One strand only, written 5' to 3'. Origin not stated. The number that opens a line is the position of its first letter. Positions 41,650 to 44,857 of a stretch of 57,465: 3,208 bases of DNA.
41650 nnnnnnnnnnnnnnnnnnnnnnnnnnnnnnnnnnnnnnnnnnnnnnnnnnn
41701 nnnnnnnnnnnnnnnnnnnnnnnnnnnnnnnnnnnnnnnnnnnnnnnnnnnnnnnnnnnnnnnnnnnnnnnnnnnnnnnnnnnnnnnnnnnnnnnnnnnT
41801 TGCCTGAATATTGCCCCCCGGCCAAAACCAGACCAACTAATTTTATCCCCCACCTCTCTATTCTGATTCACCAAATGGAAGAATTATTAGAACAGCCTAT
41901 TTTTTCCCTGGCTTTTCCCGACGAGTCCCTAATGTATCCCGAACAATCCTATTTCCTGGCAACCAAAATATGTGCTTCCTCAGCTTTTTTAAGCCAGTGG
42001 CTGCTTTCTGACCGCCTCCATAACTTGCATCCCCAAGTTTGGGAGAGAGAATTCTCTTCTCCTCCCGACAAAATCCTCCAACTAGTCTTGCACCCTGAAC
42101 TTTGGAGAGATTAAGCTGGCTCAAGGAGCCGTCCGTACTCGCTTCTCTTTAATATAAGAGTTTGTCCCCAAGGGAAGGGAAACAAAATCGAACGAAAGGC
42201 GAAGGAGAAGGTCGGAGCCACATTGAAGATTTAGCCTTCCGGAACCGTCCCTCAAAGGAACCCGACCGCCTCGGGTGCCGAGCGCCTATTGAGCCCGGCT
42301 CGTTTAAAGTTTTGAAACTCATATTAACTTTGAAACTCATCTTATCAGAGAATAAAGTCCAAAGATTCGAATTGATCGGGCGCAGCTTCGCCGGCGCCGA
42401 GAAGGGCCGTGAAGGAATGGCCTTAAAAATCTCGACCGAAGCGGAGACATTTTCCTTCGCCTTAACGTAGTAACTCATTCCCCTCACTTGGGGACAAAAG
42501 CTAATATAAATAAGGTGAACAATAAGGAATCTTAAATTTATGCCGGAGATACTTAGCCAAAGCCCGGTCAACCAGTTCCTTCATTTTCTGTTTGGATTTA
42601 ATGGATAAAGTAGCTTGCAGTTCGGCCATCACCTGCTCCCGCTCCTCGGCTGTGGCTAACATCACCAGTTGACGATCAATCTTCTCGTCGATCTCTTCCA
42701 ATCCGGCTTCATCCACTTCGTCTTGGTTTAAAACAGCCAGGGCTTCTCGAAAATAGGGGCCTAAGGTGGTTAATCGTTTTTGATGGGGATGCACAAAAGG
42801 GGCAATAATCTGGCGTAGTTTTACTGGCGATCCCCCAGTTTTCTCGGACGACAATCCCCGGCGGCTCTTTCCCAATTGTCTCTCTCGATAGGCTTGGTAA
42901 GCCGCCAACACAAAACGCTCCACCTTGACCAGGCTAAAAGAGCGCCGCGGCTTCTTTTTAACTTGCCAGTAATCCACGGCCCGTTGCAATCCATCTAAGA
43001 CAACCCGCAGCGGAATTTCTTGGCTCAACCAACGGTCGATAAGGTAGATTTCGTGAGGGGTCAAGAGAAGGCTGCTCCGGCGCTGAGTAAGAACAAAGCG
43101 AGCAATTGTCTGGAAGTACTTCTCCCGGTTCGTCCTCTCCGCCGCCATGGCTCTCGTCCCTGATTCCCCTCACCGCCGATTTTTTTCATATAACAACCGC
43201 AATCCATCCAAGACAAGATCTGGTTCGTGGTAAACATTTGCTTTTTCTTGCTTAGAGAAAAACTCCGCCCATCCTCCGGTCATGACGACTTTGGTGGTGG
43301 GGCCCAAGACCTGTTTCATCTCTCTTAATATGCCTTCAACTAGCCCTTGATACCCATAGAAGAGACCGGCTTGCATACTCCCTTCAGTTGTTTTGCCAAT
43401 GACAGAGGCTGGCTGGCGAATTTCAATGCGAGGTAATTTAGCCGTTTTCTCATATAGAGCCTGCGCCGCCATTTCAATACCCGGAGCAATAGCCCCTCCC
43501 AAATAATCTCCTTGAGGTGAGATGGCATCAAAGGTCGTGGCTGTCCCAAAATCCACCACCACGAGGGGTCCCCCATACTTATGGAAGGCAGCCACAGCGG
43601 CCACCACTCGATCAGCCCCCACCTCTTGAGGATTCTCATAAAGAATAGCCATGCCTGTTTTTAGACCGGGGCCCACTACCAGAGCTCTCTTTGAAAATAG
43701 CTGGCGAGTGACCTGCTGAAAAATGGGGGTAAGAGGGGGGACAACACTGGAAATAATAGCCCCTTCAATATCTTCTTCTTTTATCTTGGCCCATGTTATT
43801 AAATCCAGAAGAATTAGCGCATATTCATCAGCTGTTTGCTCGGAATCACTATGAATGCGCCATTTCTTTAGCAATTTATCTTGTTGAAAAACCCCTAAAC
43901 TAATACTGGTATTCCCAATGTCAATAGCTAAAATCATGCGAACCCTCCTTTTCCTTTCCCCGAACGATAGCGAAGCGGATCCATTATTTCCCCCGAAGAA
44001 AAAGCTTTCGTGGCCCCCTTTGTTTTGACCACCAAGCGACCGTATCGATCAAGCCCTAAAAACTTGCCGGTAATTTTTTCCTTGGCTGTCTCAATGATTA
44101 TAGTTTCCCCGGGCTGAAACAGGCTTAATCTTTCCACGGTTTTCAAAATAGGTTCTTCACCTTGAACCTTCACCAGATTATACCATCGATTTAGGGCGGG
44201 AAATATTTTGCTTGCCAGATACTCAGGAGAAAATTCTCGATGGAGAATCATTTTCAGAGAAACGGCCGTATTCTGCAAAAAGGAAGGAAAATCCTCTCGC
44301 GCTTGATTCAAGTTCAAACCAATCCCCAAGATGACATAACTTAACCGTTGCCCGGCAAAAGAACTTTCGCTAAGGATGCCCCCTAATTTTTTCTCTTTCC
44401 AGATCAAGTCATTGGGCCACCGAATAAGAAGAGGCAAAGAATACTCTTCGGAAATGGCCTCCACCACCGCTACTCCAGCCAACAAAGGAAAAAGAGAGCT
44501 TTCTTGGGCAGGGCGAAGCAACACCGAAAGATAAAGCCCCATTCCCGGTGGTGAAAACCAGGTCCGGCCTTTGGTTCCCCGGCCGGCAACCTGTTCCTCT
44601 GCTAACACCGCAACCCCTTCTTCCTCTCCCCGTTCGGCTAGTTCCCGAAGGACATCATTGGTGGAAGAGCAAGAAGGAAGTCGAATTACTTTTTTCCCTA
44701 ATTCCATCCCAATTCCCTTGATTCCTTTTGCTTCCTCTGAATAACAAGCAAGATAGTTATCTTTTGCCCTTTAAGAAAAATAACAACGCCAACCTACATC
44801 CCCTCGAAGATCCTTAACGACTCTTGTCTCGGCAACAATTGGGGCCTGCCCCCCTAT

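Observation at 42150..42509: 344-bp MITE inserted precisely in a stop codon without changing the protein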

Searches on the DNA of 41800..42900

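Call 18: search_rna_families(source=window, start=41800, end=42900, threshold=evalue, max_evalue=1)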
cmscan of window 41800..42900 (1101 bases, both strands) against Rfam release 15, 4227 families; matches with E-value up to 1: 0.
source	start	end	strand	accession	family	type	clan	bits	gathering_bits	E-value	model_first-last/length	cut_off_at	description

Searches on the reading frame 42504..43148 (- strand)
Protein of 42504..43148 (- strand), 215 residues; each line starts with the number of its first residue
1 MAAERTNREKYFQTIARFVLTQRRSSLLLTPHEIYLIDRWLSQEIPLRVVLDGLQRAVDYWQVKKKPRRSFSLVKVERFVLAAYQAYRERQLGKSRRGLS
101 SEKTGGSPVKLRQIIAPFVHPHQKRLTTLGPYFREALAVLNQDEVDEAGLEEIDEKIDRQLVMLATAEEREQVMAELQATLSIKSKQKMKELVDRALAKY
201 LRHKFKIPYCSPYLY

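Call 17: search_protein_families(library=pfam, proteins=[window:42504-43148:-], max_evalue=0.01)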
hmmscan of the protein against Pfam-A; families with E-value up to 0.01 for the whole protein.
window:42504-43148:- (215 aa): 0 families

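Call 62: search_protein_families(library=ncbifam, proteins=[window:42504-43148:-], max_evalue=0.01)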
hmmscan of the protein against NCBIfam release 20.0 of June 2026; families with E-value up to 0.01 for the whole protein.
window:42504-43148:- (215 aa): 0 families

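Call 64: find_encoding_contigs(protein=window:42504-43148:-, flank=1500, max_places=10)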
Protein window:42504-43148:- (215 aa): 22 contigs read that carry it; 10 places shown.
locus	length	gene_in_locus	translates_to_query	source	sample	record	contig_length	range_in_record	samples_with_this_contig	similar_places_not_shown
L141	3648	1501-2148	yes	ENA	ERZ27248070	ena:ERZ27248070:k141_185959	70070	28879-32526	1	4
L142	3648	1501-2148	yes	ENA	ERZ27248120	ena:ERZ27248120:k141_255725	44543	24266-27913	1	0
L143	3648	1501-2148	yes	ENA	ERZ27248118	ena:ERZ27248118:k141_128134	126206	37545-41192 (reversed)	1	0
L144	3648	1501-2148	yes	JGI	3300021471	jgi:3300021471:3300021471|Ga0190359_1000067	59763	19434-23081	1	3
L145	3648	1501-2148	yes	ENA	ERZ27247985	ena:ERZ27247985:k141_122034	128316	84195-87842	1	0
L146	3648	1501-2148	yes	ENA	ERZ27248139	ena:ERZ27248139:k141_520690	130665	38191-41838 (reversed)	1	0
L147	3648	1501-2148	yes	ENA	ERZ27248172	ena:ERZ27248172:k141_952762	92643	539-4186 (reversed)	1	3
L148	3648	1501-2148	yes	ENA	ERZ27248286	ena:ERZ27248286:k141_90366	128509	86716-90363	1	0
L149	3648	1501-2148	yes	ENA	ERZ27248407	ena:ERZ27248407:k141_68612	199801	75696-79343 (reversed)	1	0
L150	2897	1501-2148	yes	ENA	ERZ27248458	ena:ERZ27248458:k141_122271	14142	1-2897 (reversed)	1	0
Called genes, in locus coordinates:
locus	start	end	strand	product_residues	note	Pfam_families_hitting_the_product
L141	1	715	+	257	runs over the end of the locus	PF03099:BPL_LplA_LipB, PF02237:BPL_C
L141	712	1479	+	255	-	PF03309:Pan_kinase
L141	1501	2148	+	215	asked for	-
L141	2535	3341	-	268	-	-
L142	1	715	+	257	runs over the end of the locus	PF03099:BPL_LplA_LipB, PF02237:BPL_C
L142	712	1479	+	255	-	PF03309:Pan_kinase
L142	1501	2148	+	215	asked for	-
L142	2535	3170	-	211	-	-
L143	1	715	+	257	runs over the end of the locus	PF03099:BPL_LplA_LipB, PF02237:BPL_C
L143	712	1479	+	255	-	PF03309:Pan_kinase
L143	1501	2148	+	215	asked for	-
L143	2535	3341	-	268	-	-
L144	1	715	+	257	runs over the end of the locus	PF03099:BPL_LplA_LipB, PF02237:BPL_C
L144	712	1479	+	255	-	PF03309:Pan_kinase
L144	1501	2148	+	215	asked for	-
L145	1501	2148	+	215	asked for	-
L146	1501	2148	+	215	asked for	-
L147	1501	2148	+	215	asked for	-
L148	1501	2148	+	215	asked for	-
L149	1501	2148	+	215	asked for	-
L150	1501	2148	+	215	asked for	-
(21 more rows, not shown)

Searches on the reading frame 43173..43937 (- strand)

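Call 62: search_protein_families(library=ncbifam, proteins=[window:43173-43937:-], max_evalue=0.01)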
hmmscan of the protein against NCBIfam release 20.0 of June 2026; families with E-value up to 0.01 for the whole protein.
window:43173-43937:- (255 aa): 31 families (the best 25 are shown)
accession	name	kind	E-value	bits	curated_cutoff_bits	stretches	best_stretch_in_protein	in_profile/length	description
NF009855.0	PRK13321.1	equivalog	4.1e-97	324.5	233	1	1-254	1-255/256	type III pantothenate kinase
NF009847.0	PRK13318.1-5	equivalog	1.3e-96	322.8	381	1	1-254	1-255/256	type III pantothenate kinase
NF009843.0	PRK13318.1-1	equivalog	3.7e-90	301.7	426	1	1-254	1-254/259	type III pantothenate kinase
NF009844.0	PRK13318.1-2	equivalog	1.2e-83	280.2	331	1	1-254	1-255/259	type III pantothenate kinase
NF009848.0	PRK13318.1-6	equivalog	9.6e-78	261.1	248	1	1-253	1-254/256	type III pantothenate kinase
NF009845.0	PRK13318.1-3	equivalog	2.9e-76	256.1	358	1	1-254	1-255/258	type III pantothenate kinase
TIGR00671.1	baf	subfamily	2.7e-74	250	58.2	1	3-250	2-242/243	type III pantothenate kinase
NF009846.0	PRK13318.1-4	equivalog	1.9e-66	224.1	432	1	1-254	1-254/255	type III pantothenate kinase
NF009849.0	PRK13320.1-1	equivalog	1.1e-51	175.7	354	1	2-254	10-264/267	type III pantothenate kinase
NF009852.0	PRK13320.1-4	equivalog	2.2e-42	145.2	439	1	2-249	15-264/270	pantothenate kinase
NF009853.0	PRK13320.1-5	equivalog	4e-42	144.4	287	1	1-253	1-240/243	type III pantothenate kinase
NF009850.0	PRK13320.1-2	equivalog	6.4e-38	130.8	321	1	1-249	1-233/241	type III pantothenate kinase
NF009861.0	PRK13324.1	equivalog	1.8e-34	119.4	495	1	1-253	1-253/258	type III pantothenate kinase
NF009860.0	PRK13322.1-5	equivalog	2.8e-33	115.7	288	1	1-252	1-246/248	pantothenate kinase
NF009871.0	PRK13331.1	equivalog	1e-32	113.4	251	1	3-252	10-249/253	pantothenate kinase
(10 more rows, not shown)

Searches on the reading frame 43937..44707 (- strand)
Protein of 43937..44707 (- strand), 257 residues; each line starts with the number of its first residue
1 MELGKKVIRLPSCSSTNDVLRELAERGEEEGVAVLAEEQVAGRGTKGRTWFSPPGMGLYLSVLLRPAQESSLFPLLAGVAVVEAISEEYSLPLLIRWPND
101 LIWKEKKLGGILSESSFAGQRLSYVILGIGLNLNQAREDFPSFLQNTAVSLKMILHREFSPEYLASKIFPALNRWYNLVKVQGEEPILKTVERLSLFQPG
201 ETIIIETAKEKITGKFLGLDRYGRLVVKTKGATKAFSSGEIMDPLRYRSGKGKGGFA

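Call 62: search_protein_families(library=ncbifam, proteins=[window:43937-44707:-], max_evalue=0.01)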
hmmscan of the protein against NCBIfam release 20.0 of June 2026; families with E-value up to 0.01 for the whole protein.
window:43937-44707:- (257 aa): 11 families
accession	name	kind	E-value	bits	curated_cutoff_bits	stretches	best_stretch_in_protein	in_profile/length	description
TIGR00121.1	birA_ligase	equivalog_domain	3.1e-49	167.7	83.1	1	7-243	2-234/235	biotin--[acetyl-CoA-carboxylase] ligase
NF006206.0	PRK08330.1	equivalog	2e-40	138.7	311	1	3-234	9-231/243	biotin--protein ligase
NF008848.0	PRK11886.1-3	equivalog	9.8e-38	129.9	362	1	12-241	85-313/319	bifunctional biotin--[acetyl-CoA-carboxylase] ligase/biotin operon repressor BirA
NF008847.0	PRK11886.1-2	equivalog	4.1e-36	124.9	293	1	10-241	84-314/320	bifunctional biotin--[acetyl-CoA-carboxylase] ligase/biotin operon repressor BirA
NF008849.0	PRK11886.1-4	equivalog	1.3e-25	90.2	474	1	6-241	80-314/320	bifunctional biotin--[acetyl-CoA-carboxylase] ligase/biotin operon repressor BirA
NF005405.0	PRK06955.1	equivalog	1e-24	87.2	312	1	31-241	65-291/300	biotin--[acetyl-CoA-carboxylase] ligase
NF008850.0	PRK11886.1-5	equivalog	2.2e-23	82.9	489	1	12-241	86-314/320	bifunctional biotin--[acetyl-CoA-carboxylase] ligase/biotin operon repressor BirA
NF008846.0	PRK11886.1-1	equivalog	3.7e-20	72.5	353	1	6-241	76-306/312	bifunctional biotin--[acetyl-CoA-carboxylase] ligase/biotin operon repressor BirA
NF004607.0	PRK05935.1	equivalog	6.2e-14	52.2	219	1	13-162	11-161/190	biotin--protein ligase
NF006294.0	PRK08477.1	equivalog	4.5e-12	45.8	179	1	6-142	5-140/214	biotin--[acetyl-CoA-carboxylase] ligase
NF009862.0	PRK13325.1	equivalog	1.1e-11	44.2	761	1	12-137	89-217/592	bifunctional biotin--[acetyl-CoA-carboxylase] ligase/type III pantothenate kinase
